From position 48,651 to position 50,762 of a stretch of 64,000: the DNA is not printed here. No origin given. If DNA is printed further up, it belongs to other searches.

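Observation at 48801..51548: GT39/GT-C membrane glycosyltransferase with TPR tail followed by a Maf/DUF115-like protein: a possible protein or flagellin glycosylation pair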

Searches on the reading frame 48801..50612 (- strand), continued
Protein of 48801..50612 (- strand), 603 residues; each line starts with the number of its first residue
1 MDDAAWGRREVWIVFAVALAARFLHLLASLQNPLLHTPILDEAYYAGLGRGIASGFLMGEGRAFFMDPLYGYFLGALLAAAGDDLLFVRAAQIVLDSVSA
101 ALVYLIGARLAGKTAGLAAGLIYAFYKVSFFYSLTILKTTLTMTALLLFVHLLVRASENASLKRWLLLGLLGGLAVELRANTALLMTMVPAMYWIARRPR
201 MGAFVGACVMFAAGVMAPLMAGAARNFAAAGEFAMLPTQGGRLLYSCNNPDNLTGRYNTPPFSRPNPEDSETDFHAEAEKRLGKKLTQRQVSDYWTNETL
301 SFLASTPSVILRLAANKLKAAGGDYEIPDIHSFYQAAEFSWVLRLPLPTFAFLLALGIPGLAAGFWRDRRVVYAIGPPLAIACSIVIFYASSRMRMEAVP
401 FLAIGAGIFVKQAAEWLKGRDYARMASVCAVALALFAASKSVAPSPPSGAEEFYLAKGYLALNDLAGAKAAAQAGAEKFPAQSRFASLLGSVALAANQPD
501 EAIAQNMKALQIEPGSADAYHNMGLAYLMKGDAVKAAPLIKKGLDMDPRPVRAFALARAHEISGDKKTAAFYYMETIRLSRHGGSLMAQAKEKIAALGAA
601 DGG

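Call 25: find_encoding_contigs(protein=P0156, flank=8000, max_places=2)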
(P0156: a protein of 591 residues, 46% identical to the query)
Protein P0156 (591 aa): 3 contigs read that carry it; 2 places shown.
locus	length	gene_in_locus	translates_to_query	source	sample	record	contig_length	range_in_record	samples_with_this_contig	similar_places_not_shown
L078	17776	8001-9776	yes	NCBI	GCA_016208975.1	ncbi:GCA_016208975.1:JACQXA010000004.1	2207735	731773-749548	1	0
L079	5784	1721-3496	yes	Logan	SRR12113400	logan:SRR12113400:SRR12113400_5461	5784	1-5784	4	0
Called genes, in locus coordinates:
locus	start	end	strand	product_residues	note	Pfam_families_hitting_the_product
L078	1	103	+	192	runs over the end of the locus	PF13489:Methyltransf_23, PF01209:Ubie_methyltran, PF05175:MTS (weak), PF13847:Methyltransf_31, PF13649:Methyltransf_25, PF08241:Methyltransf_11, PF08242:Methyltransf_12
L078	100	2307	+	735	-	PF08447:PAS_3, PF00989:PAS, PF08448:PAS_4, PF13188:PAS_8 (weak), PF13426:PAS_9, PF00512:HisKA, PF02518:HATPase_c, PF00072:Response_reg, +1 more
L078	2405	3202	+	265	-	PF01145:Band_7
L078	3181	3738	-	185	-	PF03602:Cons_hypoth95, PF05175:MTS (weak)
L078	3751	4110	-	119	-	-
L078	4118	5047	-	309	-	PF00294:PfkB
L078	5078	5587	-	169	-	PF22451:NirdL-like_HTH, PF17805:AsnC_trans_reg2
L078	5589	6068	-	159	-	PF13404:HTH_AsnC-type (weak), PF22451:NirdL-like_HTH, PF17805:AsnC_trans_reg2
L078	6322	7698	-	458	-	PF00884:Sulfatase, PF16347:SGSH_C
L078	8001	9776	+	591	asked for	PF07719:TPR_2 (faint), PF13431:TPR_17 (faint), PF14559:TPR_19 (faint), PF13231:PMT_2, PF13428:TPR_14 (faint), PF13429:TPR_15 (faint), PF13432:TPR_16 (weak), PF13414:TPR_11 (faint)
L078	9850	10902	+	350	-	PF01595:CNNM, PF00571:CBS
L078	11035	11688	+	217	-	PF01634:HisG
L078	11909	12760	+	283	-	PF00669:Flagellin_N, PF00700:Flagellin_C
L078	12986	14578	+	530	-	PF02465:FliD_N, PF07195:FliD_C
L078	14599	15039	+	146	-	PF02561:FliS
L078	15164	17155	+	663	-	PF00270:DEAD (faint), PF04851:ResIII, PF17757:UvrB_inter, PF27431:UvrB_3rd, PF00271:Helicase_C, PF12344:UvrB, PF02151:UVR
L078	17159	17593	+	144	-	-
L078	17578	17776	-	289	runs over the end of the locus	PF02775:TPP_enzyme_C, PF12367:PFO_beta_C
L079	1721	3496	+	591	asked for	PF07719:TPR_2 (faint), PF13431:TPR_17 (faint), PF14559:TPR_19 (faint), PF13231:PMT_2, PF13428:TPR_14 (faint), PF13429:TPR_15 (faint), PF13432:TPR_16 (weak), PF13414:TPR_11 (faint)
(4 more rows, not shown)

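Call 27: find_encoding_contigs(protein=P0145, flank=7000, max_places=1)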
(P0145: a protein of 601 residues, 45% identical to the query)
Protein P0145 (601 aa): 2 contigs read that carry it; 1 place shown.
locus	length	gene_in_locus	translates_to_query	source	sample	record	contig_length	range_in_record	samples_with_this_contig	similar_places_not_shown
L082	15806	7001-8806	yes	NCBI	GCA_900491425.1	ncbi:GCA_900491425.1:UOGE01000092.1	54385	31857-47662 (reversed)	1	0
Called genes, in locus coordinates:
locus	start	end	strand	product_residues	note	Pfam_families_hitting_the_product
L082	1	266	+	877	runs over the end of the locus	PF01326:PPDK_N, PF00391:PEP-utilizers, PF02896:PEP-utilizers_C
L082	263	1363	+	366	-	PF00383:dCMP_cyt_deam_1, PF14437:MafB19-deam, PF01872:RibD_C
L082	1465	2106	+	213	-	PF00677:Lum_binding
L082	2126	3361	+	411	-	PF00926:DHBP_synthase, PF00925:GTP_cyclohydro2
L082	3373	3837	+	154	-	PF00885:DMRL_synthase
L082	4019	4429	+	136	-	PF01029:NusB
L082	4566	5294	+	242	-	PF00149:Metallophos, PF12850:Metallophos_2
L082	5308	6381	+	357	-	PF21694:DNA_pol3_delta_C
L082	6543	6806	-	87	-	PF01649:Ribosomal_S20p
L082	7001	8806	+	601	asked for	PF13231:PMT_2, PF13174:TPR_6 (faint), PF07719:TPR_2 (faint), PF13428:TPR_14 (faint), PF13176:TPR_7 (faint), PF13181:TPR_8 (faint), PF13414:TPR_11 (faint), PF00515:TPR_1 (weak), +4 more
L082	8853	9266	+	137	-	PF03692:CxxCxxCC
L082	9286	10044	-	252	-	PF02348:CTP_transf_3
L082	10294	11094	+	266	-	PF04760:IF2_N (weak)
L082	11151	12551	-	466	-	-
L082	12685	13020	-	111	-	-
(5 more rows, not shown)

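Call 28: find_encoding_contigs(protein=P0126, flank=7000, max_places=1)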
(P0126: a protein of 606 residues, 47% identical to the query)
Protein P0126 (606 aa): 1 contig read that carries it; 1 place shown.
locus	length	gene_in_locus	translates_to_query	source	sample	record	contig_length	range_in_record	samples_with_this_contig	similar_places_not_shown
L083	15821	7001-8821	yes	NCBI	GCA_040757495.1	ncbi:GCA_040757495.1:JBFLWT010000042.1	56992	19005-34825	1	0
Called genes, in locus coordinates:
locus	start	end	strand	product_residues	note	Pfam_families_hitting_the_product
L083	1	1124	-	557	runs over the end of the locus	PF13231:PMT_2 (weak), PF13428:TPR_14 (faint), PF13431:TPR_17 (faint), PF14559:TPR_19 (weak), PF13424:TPR_12 (weak), PF13432:TPR_16, PF00515:TPR_1 (weak), PF07719:TPR_2 (weak), +5 more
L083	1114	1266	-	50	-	-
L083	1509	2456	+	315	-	PF00535:Glycos_transf_2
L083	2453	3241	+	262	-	-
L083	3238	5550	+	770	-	PF02310:B12-binding, PF04055:Radical_SAM, PF13489:Methyltransf_23, PF08241:Methyltransf_11, PF08242:Methyltransf_12, PF13649:Methyltransf_25, PF13847:Methyltransf_31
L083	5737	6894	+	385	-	PF13489:Methyltransf_23, PF01209:Ubie_methyltran, PF13847:Methyltransf_31, PF08241:Methyltransf_11, PF08242:Methyltransf_12, PF13649:Methyltransf_25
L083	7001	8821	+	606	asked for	PF13231:PMT_2, PF13428:TPR_14 (faint), PF07721:TPR_4 (faint), PF13432:TPR_16 (weak), PF13424:TPR_12 (weak), PF13432:TPR_16, PF13414:TPR_11, PF07719:TPR_2 (weak), +5 more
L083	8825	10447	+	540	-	PF13231:PMT_2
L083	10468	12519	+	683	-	-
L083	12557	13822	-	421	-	-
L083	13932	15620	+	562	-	-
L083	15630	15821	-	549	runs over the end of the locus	PF13231:PMT_2 (weak)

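Call 29: find_encoding_contigs(protein=P0131, flank=7000, max_places=1)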
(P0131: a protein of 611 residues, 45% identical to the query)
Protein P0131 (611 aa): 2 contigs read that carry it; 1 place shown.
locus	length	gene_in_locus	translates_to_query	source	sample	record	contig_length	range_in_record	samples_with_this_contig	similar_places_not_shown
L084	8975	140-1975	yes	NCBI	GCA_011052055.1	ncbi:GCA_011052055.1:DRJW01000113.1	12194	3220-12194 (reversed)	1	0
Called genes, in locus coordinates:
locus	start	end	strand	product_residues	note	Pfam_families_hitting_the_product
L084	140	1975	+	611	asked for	PF13231:PMT_2, PF13414:TPR_11, PF13431:TPR_17 (weak), PF00515:TPR_1 (weak), PF07719:TPR_2 (weak), PF13181:TPR_8 (weak), PF13424:TPR_12, PF13432:TPR_16 (weak), +5 more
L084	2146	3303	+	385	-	PF01071:GARS_A (weak), PF02786:CPSase_L_D2 (faint), PF08442:ATP-grasp_2, PF13549:ATP-grasp_5, PF24948:Citrate_synth_N, PF00549:Ligase_CoA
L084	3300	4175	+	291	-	PF02629:CoA_binding, PF13607:Succ_CoA_lig, PF00549:Ligase_CoA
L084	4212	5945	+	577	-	PF01558:POR, PF01855:POR_N, PF17147:PFOR_II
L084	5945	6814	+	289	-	PF02775:TPP_enzyme_C, PF12367:PFO_beta_C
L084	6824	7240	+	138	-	PF00334:NDK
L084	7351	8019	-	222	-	PF00977:His_biosynth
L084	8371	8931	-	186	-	PF13428:TPR_14 (faint), PF14559:TPR_19 (faint), PF00515:TPR_1 (faint), PF07719:TPR_2 (weak), PF13181:TPR_8 (weak), PF13432:TPR_16 (weak)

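Call 30: find_encoding_contigs(protein=P0134, flank=7000, max_places=1)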
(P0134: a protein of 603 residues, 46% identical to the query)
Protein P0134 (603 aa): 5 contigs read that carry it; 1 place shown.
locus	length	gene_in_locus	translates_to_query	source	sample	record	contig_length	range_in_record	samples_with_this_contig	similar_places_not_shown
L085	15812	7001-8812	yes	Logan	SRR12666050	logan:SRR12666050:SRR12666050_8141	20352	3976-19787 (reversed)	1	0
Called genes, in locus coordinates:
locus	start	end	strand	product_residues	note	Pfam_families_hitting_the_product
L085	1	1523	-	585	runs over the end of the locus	PF13231:PMT_2 (weak), PF13428:TPR_14 (faint), PF07719:TPR_2 (faint), PF13374:TPR_10 (faint), PF13424:TPR_12 (weak), PF13432:TPR_16, PF00515:TPR_1 (weak), PF13414:TPR_11, +4 more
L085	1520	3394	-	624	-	PF13231:PMT_2 (weak), PF00515:TPR_1, PF07719:TPR_2 (weak), PF13414:TPR_11 (weak), PF13424:TPR_12 (weak), PF13414:TPR_11, PF13424:TPR_12, PF13424:TPR_12, +14 more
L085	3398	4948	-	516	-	PF13432:TPR_16 (weak), PF00515:TPR_1 (weak), PF07719:TPR_2 (weak), PF13374:TPR_10 (weak), PF13414:TPR_11, PF13424:TPR_12, PF13432:TPR_16, PF14559:TPR_19 (weak), +6 more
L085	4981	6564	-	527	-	PF13231:PMT_2, PF24575:TPR_Slam (faint), PF13424:TPR_12 (faint), PF13431:TPR_17 (faint), PF13432:TPR_16 (faint), PF14559:TPR_19 (faint), PF00515:TPR_1 (faint), PF13414:TPR_11 (weak), +2 more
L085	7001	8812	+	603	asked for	PF13231:PMT_2, PF13424:TPR_12 (faint), PF00515:TPR_1 (faint), PF07719:TPR_2 (faint), PF13428:TPR_14 (faint), PF14559:TPR_19 (faint), PF13176:TPR_7 (faint), PF13432:TPR_16 (weak), +1 more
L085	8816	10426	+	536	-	PF02366:PMT (weak), PF13231:PMT_2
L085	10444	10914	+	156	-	PF00293:NUDIX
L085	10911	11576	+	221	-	PF00583:Acetyltransf_1, PF08445:FR47 (weak), PF13508:Acetyltransf_7, PF13673:Acetyltransf_10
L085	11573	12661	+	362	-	PF01041:DegT_DnrJ_EryC1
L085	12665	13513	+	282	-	PF13489:Methyltransf_23, PF08241:Methyltransf_11, PF08242:Methyltransf_12, PF13649:Methyltransf_25, PF13847:Methyltransf_31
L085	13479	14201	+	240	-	PF00535:Glycos_transf_2, PF13641:Glyco_tranf_2_3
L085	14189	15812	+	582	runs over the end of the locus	-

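Call 51: predict_structure(alignment_id=A3)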
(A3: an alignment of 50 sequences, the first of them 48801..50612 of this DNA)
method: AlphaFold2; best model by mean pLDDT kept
length: 603 residues; sequences in the alignment: 50
mean_pLDDT: 92.4   pTM: 0.90
mean pLDDT of the five models: 92.4, 92.4, 92.1, 91.0, 89.2
residues with pLDDT >= 90: 480; 70-90: 108; 50-70: 10; < 50: 5
segments of 3 or more residues with pLDDT < 50: 1-3
pLDDT, mean of each block of 10 residues (from residue 1): 64 97 95 87 91 88 89 95 92 97 97 97 95 92 97 91 96 96 96 96 97 98 93 90 92 86 86 94 94 96 95 92 79 83 92 97 96 97 92 91 98 94 93 97 86 92 95 95 96 97 98 95 97 96 93 96 93 93 84 84 45
secondary structure, 60 per line:
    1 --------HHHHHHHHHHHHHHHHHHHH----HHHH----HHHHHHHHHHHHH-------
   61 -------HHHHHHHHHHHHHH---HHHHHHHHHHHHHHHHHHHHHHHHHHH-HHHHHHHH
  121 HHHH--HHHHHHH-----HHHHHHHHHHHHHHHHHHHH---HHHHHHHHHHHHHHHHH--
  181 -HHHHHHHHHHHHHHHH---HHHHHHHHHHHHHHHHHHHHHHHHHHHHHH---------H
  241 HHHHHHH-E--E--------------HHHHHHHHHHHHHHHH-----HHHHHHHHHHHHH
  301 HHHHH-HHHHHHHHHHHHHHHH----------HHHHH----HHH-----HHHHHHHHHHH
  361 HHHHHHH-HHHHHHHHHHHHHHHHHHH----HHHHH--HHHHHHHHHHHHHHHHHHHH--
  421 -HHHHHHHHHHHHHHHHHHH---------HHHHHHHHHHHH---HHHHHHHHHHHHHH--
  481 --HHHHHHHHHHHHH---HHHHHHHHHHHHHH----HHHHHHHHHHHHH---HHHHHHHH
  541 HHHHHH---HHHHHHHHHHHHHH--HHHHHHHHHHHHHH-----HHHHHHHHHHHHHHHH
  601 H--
elements in order: H9-28 H33-36 H41-53 H68-81 H85-111 H113-124 H127-133 H139-158 H162-178 H182-197 H201-230 H240-247 H267-282 H288-305 H307-322 H333-337 H350-367 H369-387 H392-396 H399-418 H422-440 H450-461 H465-478 H483-495 H499-512 H517-529 H533-546 H550-563 H566-579 H585-601
